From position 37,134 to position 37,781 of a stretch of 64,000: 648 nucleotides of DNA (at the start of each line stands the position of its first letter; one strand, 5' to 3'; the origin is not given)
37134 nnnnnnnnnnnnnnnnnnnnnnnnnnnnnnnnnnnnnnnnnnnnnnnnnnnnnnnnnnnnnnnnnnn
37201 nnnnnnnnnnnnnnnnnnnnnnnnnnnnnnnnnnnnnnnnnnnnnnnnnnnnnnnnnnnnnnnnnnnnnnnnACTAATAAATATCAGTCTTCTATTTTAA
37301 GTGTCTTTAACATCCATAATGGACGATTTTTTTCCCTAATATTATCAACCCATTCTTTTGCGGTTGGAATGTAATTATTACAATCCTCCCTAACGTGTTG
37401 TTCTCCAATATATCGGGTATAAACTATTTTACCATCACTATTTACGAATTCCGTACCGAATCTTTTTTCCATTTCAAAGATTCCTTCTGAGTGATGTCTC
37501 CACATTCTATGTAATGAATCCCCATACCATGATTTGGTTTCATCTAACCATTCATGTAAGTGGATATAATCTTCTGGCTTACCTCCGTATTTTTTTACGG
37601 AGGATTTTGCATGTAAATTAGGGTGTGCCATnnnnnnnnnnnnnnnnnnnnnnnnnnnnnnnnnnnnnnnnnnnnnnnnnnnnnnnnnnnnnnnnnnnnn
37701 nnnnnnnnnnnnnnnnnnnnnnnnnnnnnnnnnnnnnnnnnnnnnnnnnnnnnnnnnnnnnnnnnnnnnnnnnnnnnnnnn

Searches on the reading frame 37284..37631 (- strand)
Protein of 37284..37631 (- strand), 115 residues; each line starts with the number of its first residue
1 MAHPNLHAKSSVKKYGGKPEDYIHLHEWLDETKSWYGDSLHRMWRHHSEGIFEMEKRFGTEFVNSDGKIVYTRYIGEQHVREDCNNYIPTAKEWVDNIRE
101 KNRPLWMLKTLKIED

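Call 59: search_protein_families(library=phrogs, proteins=[window:37284-37631:-], max_evalue=0.001)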
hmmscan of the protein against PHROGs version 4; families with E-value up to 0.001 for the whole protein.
window:37284-37631:- (115 aa): 2 families
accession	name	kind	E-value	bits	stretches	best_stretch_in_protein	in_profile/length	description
phrog_8143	-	unknown function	7e-36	124.1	1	1-108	1-109/130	-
phrog_19073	-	unknown function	3.6e-13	50.7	1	3-102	2-89/116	-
